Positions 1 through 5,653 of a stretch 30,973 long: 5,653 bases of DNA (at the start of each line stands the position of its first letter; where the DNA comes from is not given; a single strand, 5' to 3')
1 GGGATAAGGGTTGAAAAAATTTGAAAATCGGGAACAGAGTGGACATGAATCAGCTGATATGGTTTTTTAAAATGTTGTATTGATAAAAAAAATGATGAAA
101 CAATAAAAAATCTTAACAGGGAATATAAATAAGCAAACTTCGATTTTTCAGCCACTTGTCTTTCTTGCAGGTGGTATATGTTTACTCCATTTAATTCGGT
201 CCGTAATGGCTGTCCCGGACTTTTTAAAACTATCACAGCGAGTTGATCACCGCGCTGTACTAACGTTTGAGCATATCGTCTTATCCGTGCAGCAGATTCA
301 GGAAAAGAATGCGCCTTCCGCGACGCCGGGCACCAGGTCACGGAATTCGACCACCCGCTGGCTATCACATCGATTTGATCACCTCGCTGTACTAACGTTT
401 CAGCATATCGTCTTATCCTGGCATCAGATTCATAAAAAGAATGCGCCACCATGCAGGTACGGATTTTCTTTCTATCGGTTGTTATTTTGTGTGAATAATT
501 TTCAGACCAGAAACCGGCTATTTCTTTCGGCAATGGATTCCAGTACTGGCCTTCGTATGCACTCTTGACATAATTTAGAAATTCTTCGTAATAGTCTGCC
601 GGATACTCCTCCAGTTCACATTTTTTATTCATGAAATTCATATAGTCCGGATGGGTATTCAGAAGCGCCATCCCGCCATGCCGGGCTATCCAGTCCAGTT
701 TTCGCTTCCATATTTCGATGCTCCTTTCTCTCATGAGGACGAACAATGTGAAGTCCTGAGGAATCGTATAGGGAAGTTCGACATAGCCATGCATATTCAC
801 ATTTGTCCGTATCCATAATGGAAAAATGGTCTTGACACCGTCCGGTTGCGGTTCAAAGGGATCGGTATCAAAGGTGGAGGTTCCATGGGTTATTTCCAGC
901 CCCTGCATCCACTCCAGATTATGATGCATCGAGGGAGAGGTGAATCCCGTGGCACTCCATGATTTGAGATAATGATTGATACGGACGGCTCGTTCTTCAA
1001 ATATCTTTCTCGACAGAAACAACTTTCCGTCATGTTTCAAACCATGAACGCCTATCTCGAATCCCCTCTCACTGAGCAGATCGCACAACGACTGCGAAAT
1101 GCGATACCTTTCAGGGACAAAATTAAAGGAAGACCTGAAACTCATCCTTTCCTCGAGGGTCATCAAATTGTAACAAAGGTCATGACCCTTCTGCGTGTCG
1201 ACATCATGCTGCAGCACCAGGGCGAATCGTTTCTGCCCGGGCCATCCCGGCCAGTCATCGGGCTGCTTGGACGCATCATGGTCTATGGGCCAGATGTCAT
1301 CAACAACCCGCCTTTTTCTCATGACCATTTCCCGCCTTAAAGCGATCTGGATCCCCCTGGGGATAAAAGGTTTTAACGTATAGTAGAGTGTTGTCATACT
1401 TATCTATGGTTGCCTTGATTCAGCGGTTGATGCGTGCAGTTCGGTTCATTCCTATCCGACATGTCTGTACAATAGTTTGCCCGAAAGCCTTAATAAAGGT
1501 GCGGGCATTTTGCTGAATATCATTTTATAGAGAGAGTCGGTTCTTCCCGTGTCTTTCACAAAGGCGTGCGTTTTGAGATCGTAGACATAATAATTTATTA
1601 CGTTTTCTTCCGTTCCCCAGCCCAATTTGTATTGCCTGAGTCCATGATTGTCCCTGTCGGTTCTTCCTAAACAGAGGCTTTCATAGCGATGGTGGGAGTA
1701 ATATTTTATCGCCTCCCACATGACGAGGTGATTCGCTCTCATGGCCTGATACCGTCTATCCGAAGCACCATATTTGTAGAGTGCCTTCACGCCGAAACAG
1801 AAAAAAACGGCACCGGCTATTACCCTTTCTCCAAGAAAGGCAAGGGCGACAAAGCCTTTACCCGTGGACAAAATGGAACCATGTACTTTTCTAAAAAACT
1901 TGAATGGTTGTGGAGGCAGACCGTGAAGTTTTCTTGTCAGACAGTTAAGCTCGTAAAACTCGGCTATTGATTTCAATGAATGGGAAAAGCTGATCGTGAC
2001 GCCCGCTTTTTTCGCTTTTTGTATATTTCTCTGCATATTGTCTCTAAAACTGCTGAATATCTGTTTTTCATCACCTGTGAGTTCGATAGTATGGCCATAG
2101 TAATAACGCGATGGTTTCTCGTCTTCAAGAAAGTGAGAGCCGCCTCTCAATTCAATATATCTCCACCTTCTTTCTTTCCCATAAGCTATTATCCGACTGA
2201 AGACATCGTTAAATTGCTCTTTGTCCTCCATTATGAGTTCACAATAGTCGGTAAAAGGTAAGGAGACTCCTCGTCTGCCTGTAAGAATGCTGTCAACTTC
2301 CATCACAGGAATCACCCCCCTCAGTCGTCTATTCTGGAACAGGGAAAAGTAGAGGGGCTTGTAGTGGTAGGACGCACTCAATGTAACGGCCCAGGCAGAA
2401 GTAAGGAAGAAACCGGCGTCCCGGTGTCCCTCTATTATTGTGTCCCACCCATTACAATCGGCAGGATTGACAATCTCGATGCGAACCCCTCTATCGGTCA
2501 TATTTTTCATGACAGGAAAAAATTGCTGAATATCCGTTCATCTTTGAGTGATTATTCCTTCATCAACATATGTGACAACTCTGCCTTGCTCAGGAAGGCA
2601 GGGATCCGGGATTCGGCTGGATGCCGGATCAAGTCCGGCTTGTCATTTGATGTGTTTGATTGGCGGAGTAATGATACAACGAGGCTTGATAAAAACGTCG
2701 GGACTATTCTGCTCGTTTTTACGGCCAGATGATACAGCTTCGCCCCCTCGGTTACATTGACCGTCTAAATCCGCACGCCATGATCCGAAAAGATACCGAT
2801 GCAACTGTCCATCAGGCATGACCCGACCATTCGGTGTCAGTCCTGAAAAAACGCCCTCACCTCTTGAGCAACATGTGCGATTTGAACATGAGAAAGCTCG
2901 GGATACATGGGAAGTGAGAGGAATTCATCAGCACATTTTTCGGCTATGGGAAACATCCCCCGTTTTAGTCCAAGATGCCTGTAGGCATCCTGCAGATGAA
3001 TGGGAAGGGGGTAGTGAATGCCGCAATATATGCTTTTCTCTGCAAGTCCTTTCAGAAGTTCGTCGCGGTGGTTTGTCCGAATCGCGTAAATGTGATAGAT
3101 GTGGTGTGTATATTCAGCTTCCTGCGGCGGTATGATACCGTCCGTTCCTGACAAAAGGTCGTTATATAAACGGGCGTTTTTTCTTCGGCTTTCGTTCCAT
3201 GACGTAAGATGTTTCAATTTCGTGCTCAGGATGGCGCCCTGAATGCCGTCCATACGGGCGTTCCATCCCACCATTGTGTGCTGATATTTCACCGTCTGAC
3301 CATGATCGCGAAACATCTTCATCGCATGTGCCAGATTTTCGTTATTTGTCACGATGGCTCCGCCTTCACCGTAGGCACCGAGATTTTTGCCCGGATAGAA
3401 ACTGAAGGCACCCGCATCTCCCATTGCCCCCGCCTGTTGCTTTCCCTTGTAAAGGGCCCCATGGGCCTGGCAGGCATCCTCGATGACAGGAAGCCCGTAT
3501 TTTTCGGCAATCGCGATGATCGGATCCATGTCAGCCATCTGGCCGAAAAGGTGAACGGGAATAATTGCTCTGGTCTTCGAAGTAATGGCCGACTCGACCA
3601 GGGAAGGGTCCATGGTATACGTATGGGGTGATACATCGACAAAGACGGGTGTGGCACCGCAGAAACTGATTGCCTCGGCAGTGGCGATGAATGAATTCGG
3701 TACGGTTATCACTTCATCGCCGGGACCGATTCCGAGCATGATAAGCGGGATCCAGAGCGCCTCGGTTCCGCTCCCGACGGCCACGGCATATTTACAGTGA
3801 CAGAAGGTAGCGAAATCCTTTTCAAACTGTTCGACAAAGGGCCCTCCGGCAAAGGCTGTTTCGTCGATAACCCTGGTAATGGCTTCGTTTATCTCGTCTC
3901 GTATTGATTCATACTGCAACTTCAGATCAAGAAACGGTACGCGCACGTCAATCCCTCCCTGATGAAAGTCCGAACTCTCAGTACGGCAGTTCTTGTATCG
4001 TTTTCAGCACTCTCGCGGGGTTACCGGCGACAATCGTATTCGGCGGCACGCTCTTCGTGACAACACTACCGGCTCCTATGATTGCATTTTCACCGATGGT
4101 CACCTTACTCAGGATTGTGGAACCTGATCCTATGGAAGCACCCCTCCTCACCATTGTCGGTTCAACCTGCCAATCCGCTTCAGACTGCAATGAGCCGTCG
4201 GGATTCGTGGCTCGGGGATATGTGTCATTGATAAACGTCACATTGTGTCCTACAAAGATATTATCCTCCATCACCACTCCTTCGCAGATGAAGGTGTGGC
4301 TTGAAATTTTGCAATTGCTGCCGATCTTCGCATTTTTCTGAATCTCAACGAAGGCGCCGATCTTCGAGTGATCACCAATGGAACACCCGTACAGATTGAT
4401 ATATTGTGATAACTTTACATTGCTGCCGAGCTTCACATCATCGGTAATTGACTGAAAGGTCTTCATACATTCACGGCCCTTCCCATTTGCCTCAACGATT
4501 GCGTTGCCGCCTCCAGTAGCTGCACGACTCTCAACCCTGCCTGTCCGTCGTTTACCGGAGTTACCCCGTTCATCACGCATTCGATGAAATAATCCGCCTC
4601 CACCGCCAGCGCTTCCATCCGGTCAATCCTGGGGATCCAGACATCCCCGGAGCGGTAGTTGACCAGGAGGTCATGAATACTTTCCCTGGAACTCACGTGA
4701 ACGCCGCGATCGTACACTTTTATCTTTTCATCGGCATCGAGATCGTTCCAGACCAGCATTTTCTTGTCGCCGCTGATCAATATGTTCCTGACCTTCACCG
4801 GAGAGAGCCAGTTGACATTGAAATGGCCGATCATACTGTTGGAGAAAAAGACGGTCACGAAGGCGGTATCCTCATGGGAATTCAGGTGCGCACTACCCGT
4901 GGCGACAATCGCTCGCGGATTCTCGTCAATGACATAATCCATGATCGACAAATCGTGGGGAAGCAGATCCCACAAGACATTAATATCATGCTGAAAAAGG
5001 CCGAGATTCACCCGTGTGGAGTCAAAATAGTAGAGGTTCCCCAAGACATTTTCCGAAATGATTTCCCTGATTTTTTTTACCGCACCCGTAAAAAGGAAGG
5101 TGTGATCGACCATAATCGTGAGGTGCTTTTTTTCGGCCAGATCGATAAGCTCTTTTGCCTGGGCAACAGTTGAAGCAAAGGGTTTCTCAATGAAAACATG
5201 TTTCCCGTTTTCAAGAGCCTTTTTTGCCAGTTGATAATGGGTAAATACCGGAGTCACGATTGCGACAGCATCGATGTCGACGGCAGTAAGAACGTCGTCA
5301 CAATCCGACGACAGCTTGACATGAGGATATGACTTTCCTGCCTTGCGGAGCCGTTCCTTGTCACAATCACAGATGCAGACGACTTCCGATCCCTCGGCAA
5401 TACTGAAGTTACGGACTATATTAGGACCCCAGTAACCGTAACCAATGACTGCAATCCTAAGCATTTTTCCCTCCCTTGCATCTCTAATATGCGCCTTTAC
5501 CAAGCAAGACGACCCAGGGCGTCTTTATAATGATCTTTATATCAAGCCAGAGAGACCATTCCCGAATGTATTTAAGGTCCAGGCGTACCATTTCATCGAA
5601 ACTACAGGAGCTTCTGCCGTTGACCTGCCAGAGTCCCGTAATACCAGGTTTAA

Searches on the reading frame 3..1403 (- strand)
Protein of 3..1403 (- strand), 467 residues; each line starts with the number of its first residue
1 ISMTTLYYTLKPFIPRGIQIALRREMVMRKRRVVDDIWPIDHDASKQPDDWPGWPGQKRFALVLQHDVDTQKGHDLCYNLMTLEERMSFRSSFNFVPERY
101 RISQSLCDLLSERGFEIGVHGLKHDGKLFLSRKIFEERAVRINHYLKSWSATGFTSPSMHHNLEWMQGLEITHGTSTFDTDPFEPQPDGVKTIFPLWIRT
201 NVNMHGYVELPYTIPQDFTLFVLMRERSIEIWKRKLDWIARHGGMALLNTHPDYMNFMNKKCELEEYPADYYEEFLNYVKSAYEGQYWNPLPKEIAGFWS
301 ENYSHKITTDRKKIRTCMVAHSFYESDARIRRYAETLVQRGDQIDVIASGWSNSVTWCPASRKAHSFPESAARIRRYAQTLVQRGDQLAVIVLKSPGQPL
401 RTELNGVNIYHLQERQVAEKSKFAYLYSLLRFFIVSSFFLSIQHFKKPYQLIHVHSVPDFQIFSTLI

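Call 74: search_protein_families(library=ncbifam, proteins=[window:3-1403:-], max_evalue=0.00001)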
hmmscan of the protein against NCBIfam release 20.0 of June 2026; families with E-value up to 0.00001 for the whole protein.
window:3-1403:- (467 aa): 0 families

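Call 75: search_protein_families(library=pfam, proteins=[window:3-1403:-], max_evalue=0.001)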
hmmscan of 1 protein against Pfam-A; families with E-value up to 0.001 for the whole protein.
window:3-1403:- (467 aa): 1 family
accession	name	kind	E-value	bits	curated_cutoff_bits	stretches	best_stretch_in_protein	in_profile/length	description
PF13439.12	Glyco_transf_4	-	0.00019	22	28.5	0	374-459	8-83/170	Glycosyltransferase Family 4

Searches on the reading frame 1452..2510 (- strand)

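Call 7: search_protein_families(library=ncbifam, proteins=[window:1452-2510:-], max_evalue=0.00001)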
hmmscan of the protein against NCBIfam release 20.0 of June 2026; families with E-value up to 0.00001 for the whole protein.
window:1452-2510:- (352 aa): 1 family
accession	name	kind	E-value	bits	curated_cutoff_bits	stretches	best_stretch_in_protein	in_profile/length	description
TIGR03019.1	pepcterm_femAB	equivalog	5e-31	107.9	260.35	1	21-352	2-330/330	FemAB family XrtA/PEP-CTERM system-associated protein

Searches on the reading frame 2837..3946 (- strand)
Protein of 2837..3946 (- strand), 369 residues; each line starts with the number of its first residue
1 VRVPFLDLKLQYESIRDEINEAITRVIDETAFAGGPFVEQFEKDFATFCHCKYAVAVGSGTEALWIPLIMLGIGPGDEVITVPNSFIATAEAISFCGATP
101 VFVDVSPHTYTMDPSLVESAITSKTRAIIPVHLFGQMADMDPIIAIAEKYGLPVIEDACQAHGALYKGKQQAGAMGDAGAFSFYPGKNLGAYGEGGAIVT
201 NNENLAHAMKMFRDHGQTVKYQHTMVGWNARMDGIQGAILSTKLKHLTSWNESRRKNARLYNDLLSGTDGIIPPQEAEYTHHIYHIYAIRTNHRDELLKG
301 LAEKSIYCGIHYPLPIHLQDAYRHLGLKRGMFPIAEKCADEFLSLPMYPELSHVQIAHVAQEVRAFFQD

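Call 7: search_protein_families(library=ncbifam, proteins=[window:2837-3946:-], max_evalue=0.00001)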
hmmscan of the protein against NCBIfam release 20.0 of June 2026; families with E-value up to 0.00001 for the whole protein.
window:2837-3946:- (369 aa): 16 families
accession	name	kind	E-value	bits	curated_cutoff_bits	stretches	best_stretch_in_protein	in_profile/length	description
TIGR03588.1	PseC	equivalog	8.2e-82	275.1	423.5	1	14-365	8-378/380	UDP-4-amino-4,6-dideoxy-N-acetyl-beta-L-altrosamine transaminase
TIGR04181.1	NHT_00031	hypoth_equivalog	4.2e-69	233.1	420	1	13-346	6-357/359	LegC family aminotransferase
NF008687.0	PRK11706.1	equivalog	2.2e-67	227.5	375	1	21-367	15-374/375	dTDP-4-amino-4,6-dideoxygalactose transaminase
NF008658.2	PRK11658.1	equivalog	2.6e-65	220.5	631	1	13-365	10-375/379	UDP-4-amino-4-deoxy-L-arabinose aminotransferase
TIGR02379.1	ECA_wecE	subfamily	6e-59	199.7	434.85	1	21-366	15-374/376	dTDP-4-amino-4,6-dideoxy-D-glucose transaminase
TIGR04427.1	PLP_DesI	equivalog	3.7e-55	187.6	650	1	18-364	33-380/390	dTDP-4-dehydro-6-deoxyglucose aminotransferase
NF011936.0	PRK15407.1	equivalog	1.3e-50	172.4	423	2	18-217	48-252/440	lipopolysaccharide biosynthesis protein RfbH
NF005816.0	PRK07682.1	equivalog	3.8e-08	32.4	620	1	55-161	95-206/390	aminotransferase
NF041364.1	GntC_guanitoxin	equivalog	9.3e-08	31.3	415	1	55-159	63-175/356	guanitoxin biosynthesis PLP-dependent (S)-gamma-hydroxy-L-arginine cyclodehydratase GntC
NF006488.0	PRK08912.1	equivalog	1.3e-07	30.9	498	1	55-164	90-193/387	aminotransferase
NF004770.0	PRK06108.1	subfamily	1.4e-07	30.7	422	1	49-129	94-175/396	pyridoxal phosphate-dependent aminotransferase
NF005817.0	PRK07683.1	equivalog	1.4e-07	30.5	575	1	61-129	99-166/387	aminotransferase A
NF006569.0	PRK09082.1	subfamily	2.4e-07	30.2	420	1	51-157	90-202/386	methionine aminotransferase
NF009079.0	PRK12414.1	subfamily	3.8e-07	29.5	481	1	57-129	96-167/384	methionine aminotransferase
NF004621.0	PRK05957.1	equivalog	4.5e-07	28.9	498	1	52-131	89-167/389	pyridoxal phosphate-dependent aminotransferase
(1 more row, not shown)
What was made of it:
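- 2837..5464 (-): Downstream sugar-modification cassette: GFO-type 3-dehydrogenase, hexapeptide N-acetyltransferase and DegT aminotransferase. It probably makes the di-N-acetylated UDP-sugar used by the transferase. NCBIfam hits (call 7).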

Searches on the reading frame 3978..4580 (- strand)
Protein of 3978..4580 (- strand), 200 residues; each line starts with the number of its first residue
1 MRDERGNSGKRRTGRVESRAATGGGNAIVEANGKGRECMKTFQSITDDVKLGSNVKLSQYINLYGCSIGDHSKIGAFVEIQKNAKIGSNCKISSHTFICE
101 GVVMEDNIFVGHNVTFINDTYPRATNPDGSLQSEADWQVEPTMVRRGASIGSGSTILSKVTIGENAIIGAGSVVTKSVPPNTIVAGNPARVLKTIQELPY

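Call 7: search_protein_families(library=ncbifam, proteins=[window:3978-4580:-], max_evalue=0.00001)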
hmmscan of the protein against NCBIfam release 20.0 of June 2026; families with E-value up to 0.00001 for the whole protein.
window:3978-4580:- (200 aa): 43 families (the best 25 are shown)
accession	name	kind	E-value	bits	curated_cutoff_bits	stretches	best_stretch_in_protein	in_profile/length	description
TIGR03570.1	NeuD_NnaD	subfamily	1.5e-21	76.9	160.8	2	144-190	156-202/202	NeuD/PglB/VioB family sugar acetyltransferase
TIGR03308.1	phn_thr-fam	hypoth_equivalog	3.5e-19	69.5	201.65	1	46-193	17-160/204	phosphonate metabolim protein, transferase hexapeptide repeat family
NF041874.1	EPS_EpsC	equivalog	9.5e-18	64.5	150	1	78-193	62-165/168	serine O-acetyltransferase EpsC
NF050158.1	CarbAnhydGPos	equivalog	1.2e-17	64.2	250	1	142-197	88-145/172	gamma carbonic anhydrase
NF007076.0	PRK09527.1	equivalog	2.9e-16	59.5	347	1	141-197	131-187/203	galactoside O-acetyltransferase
NF007797.0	PRK10502.1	subfamily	1.5e-15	57.3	192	1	136-194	120-178/183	WcaF family extracellular polysaccharide biosynthesis acetyltransferase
NF010937.0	PRK14357.1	equivalog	2.2e-15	56.5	658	1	37-192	303-434/448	bifunctional UDP-N-acetylglucosamine diphosphorylase/glucosamine-1-phosphate N-acetyltransferase GlmU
NF007240.0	PRK09677.1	equivalog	2.9e-15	56.3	243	1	146-195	135-184/192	putative lipopolysaccharide biosynthesis O-acetyl transferase WbbJ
TIGR03532.1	DapD_Ac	equivalog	3.4e-15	56.3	231.75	1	140-197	159-216/231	2,3,4,5-tetrahydropyridine-2,6-dicarboxylate N-acetyltransferase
NF007499.0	PRK10092.1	equivalog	1.3e-14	54.4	314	1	140-194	128-182/183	maltose O-acetyltransferase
TIGR01853.1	lipid_A_lpxD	equivalog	2.2e-14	53.2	242.5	1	44-113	100-170/325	UDP-3-O-(3-hydroxymyristoyl)glucosamine N-acyltransferase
NF010933.0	PRK14353.1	equivalog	3e-14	52.5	505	1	47-190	302-429/453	bifunctional UDP-N-acetylglucosamine diphosphorylase/glucosamine-1-phosphate N-acetyltransferase GlmU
NF058585.1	HptprglPActTf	PfamEq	3.3e-14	52.8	300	1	148-197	113-162/172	heptaprenylglyceryl phosphate O-acetyltransferase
NF010932.0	PRK14352.1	equivalog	1e-13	50.8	611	1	45-185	321-445/488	bifunctional UDP-N-acetylglucosamine diphosphorylase/glucosamine-1-phosphate N-acetyltransferase GlmU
NF010934.1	PRK14354.1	equivalog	1.7e-13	49.9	450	1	39-184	304-433/447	bifunctional UDP-N-acetylglucosamine diphosphorylase/glucosamine-1-phosphate N-acetyltransferase GlmU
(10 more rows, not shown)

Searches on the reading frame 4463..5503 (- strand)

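Call 7: search_protein_families(library=ncbifam, proteins=[window:4463-5503:-], max_evalue=0.00001)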
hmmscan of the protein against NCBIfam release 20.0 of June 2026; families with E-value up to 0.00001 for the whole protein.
window:4463-5503:- (346 aa): 9 families
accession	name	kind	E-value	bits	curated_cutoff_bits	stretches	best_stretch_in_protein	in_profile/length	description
NF040723.1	UDP-GlcNAcDh_Arch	equivalog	1e-53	182.9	450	1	15-336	1-300/302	UDP-N-acetylglucosamine 3-dehydrogenase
TIGR04380.1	myo_inos_iolG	equivalog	3.8e-28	98.3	355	1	14-339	1-325/330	inositol 2-dehydrogenase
NF008607.0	PRK11579.1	subfamily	1.1e-24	87.1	330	1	14-163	4-151/346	oxidoreductase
NF041392.1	XylDh_Gfo6_Halo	equivalog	1.5e-22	79.9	350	1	11-157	13-163/350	D-xylose 1-dehydrogenase Gfo6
NF052479.1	LevoglcsnDh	equivalog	1.7e-19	69.8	650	1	43-163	40-160/386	levoglucosan dehydrogenase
NF007574.0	PRK10206.1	equivalog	9.7e-19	67.6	352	1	54-158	43-147/345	oxidoreductase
NF058561.1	BT_2158_fam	equivalog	2.1e-17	62.9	750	1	13-158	34-178/487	glycoside 3-dehydrogenase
NF058563.1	BT_2159_fam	equivalog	5e-15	55.4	650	1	16-159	2-145/350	disaccharide 3-dehydrogenase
NF052679.1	InsChiInosDhIolG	equivalog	1.5e-14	53.8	540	1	15-199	3-192/343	bifunctional inositol 2-dehydrogenase/D-chiro-inositol 1-dehydrogenase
